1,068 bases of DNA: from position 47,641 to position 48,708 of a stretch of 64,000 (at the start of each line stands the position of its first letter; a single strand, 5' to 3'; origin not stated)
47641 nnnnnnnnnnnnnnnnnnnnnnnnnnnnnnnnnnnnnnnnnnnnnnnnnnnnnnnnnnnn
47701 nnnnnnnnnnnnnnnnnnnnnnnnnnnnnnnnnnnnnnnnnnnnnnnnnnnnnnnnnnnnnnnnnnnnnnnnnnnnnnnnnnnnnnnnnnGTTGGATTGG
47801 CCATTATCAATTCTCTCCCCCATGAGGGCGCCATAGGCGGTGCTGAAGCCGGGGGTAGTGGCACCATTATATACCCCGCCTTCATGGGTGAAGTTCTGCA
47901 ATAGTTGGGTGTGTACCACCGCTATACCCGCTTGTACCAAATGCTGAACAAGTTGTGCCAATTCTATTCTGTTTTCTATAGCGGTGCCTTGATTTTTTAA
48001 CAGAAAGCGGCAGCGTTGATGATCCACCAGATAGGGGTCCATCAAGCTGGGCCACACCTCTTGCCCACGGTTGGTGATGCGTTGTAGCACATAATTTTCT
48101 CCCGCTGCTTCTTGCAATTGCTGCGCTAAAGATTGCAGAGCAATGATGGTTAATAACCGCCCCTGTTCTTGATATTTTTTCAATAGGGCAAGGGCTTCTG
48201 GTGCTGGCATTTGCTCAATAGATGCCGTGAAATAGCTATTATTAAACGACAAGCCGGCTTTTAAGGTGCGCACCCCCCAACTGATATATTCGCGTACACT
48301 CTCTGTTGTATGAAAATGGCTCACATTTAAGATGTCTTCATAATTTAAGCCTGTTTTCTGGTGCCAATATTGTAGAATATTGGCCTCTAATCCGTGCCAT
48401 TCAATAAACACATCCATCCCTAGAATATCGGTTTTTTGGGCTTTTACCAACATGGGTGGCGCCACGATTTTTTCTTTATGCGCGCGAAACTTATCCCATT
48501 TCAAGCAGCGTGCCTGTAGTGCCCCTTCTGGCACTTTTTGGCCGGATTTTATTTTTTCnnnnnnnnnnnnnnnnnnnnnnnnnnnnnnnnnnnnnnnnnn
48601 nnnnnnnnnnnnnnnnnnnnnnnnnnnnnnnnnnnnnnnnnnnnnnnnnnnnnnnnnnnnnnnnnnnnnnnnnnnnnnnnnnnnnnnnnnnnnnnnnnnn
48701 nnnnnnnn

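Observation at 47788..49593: IDH/IMDH-family dehydrogenase with an unexplained 255-aa C-terminal fusion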

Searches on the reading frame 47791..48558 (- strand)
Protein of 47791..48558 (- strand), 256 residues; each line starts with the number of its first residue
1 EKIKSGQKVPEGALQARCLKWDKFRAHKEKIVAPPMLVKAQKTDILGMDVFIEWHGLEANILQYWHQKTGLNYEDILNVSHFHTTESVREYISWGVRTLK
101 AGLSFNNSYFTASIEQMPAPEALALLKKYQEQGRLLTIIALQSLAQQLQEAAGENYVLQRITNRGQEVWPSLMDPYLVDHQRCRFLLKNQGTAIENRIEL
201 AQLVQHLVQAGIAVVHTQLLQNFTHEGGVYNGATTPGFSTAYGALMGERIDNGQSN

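Call 5: search_protein_families(library=pfam, proteins=[window:47791-48558:-], max_evalue=1)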
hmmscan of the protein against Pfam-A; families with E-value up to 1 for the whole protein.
window:47791-48558:- (256 aa): 2 families
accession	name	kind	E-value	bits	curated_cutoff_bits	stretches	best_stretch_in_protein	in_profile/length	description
PF18324.6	Isocitrate_DH_C_bact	-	1.3e-18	67.5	25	1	142-227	18-102/110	Bacterial isocitrate dehydrogenase, C-terminal domain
PF10792.14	DUF2605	-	0.13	12.8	25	0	170-225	12-67/96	Protein of unknown function (DUF2605)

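Call 6: search_protein_families(library=ncbifam, proteins=[window:47791-48558:-], max_evalue=1)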
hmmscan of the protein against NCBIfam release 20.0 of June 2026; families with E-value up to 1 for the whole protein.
window:47791-48558:- (256 aa): 3 families
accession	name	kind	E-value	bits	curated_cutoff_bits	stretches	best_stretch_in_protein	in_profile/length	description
NF006673.0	PRK09222.1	equivalog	6.4e-14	51.8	509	1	142-228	390-475/482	NADP-dependent isocitrate dehydrogenase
TIGR02924.1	ICDH_alpha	equivalog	8.8e-11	41.5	561.35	1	141-228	386-472/473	isocitrate dehydrogenase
NF033588.1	transpos_ISC774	exception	0.049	13.1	200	1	62-112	122-173/195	IS6 family transposase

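Call 34: find_related_loci(query=A4, collection=genome_contigs, flank=6000)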
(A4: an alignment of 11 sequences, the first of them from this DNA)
Query A4 (217 aa) in genome_contigs; peptide patterns used: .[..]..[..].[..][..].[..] (x = any residue, [..] = any of these).
44 stretches matched a pattern; 12 encode a relative of the query (tblastn E <= 1e-3); 12 distinct loci.
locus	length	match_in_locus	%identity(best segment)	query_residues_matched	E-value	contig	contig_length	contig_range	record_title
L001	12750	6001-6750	23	4-208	2e-14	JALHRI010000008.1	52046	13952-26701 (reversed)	MAG: Alphaproteobacteria bacterium isolate maxbin.121_sub c_000000003250, whole genome shotgun sequence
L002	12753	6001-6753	24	4-210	3e-14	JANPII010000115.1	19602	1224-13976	MAG: Pseudomonadota bacterium isolate VAR_61_metabat_91 VAR_61_k141_4241519, whole genome shotgun sequence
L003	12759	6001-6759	25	1-210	1e-13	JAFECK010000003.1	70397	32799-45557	MAG: Proteobacteria bacterium isolate SZAS-26 PROT-AMP-13__3__length-70397, whole genome shotgun sequence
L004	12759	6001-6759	22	3-209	2e-10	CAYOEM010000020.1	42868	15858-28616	MAG TPA_asm: uncultured Polynucleobacter sp. isolate SRP124364_co1_148 genome assembly, contig: NODE_558_length_42868_co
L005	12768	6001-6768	25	4-209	2e-9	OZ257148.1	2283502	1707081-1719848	MAG: Gammaproteobacteria bacterium isolate 445dba32-a52f-45ce-9705-2cdbc1c77c23 genome assembly, chromosome: 2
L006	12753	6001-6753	20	4-208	4e-8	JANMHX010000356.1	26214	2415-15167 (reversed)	MAG: Gemmatimonadota bacterium isolate OTE_70_metabat_16 OTE_70_k141_4763663, whole genome shotgun sequence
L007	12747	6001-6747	20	6-208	1e-7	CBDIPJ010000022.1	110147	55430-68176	MAG: Limisphaerales bacterium isolate CRY1-m2-bin13 genome assembly, contig: CRY1-CANU-346, whole genome shotgun sequenc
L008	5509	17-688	21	14-208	1e-7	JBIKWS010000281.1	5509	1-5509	MAG: Cyanophyceae cyanobacterium isolate ME2015-09-13_3300035666_group6_bin94 Rohwer_bin2692_scaffold_25236_c1, whole ge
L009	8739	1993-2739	21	6-208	1e-7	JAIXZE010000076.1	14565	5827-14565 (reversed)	MAG: Verrucomicrobiales bacterium isolate D8_MAG_00040 pond_D8_MAG_00040_000000000312, whole genome shotgun sequence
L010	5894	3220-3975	20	3-208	3e-7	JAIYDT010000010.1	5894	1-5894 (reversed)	MAG: Verrucomicrobiaceae bacterium isolate H1_MAG_00045 pond_H1_MAG_00045_000000000338, whole genome shotgun sequence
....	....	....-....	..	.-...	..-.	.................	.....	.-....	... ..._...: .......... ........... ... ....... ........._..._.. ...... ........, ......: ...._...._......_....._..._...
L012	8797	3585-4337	22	4-208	5e-6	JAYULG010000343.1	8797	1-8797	MAG: Akkermansiaceae bacterium isolate GFS_9325 GFS_9325_342, whole genome shotgun sequence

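Call 37: predict_structure(alignment_id=A3)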
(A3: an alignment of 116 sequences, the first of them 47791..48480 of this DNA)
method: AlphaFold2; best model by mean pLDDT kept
length: 230 residues; sequences in the alignment: 116
mean_pLDDT: 92.9   pTM: 0.87
mean pLDDT of the five models: 92.9, 92.5, 92.5, 91.8, 91.6
residues with pLDDT >= 90: 197; 70-90: 19; 50-70: 11; < 50: 3
segments of 3 or more residues with pLDDT < 50: none
pLDDT, mean of each block of 10 residues (from residue 1): 57 86 97 96 97 96 97 96 96 98 97 96 98 96 90 96 96 98 98 96 91 92 76
secondary structure, 60 per line:
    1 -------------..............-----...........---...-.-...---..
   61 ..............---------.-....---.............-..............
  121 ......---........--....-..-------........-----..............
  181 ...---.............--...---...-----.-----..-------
elements in order: E14-27 H33-43 H59-74 H86-89 H93-105 H107-126 E130-137 E140-143 E154-161 H167-183 E187-199 E208-210

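Call 54: search_protein_representatives(alignment_id=A4)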
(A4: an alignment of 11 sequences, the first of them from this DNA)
Query: 11 sequences, 260 profile positions. Proteins with E-value up to 0.001 (for the whole library): 28; up to 1e-10: 18; up to 1e-30: 9. The best 28 are listed.
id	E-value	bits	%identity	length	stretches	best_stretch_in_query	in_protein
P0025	1.7e-104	365.0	-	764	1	1-259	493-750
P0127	6.2e-96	336.9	-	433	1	1-259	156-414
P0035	4.5e-92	324.3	-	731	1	2-258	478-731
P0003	3.5e-79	282.0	-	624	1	3-259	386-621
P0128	8.4e-76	270.9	-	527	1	3-258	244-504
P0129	3.0e-66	239.6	-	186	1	77-259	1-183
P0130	1.1e-64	234.5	-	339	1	1-194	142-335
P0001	9.5e-62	224.9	-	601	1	2-259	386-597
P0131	4.3e-47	176.8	-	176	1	95-256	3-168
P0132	1.1e-27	113.2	-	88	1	172-258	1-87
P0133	4.9e-27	111.1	-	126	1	3-111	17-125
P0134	1.8e-23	99.5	-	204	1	103-180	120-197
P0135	2.2e-23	99.2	-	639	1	3-256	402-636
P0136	2.0e-21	92.7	-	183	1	20-118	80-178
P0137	1.5e-16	76.7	-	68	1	193-258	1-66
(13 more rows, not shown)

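Call 59: search_protein_families(library=pfam, proteins=[P0135], max_evalue=0.1)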
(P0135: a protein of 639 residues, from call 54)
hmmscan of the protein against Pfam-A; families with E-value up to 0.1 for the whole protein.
P0135 (639 aa): 2 families
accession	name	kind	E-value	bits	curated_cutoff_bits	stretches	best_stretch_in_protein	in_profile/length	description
PF00180.25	Iso_dh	-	6.2e-66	223.5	27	1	6-341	1-344/348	Isocitrate/isopropylmalate dehydrogenase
PF18324.6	Isocitrate_DH_C_bact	-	6.1e-13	49.2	25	1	528-615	18-99/110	Bacterial isocitrate dehydrogenase, C-terminal domain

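Call 60: search_solved_structures(query=A4, max_evalue=1, show_alignments=1)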
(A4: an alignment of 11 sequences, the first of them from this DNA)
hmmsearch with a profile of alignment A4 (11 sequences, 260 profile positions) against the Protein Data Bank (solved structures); distinct sequences matched with E-value up to 1: 4.
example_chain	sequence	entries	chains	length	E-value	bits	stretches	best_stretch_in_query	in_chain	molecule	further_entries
2d1c_A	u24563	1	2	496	3.5e-05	26.3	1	145-194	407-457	Isocitrate dehydrogenase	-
1y66_A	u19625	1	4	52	0.17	14.3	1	70-116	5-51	engrailed homeodomain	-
8szz_0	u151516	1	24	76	0.46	12.8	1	90-148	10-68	O32-ZL4 Component A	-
7uhb_K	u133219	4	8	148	0.49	12.7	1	53-149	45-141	Multivalent miniprotein inhibitor AHB2-2GS-SB175 | Pan-variant miniprotein TRI2-2 | TRI2-2 minibinder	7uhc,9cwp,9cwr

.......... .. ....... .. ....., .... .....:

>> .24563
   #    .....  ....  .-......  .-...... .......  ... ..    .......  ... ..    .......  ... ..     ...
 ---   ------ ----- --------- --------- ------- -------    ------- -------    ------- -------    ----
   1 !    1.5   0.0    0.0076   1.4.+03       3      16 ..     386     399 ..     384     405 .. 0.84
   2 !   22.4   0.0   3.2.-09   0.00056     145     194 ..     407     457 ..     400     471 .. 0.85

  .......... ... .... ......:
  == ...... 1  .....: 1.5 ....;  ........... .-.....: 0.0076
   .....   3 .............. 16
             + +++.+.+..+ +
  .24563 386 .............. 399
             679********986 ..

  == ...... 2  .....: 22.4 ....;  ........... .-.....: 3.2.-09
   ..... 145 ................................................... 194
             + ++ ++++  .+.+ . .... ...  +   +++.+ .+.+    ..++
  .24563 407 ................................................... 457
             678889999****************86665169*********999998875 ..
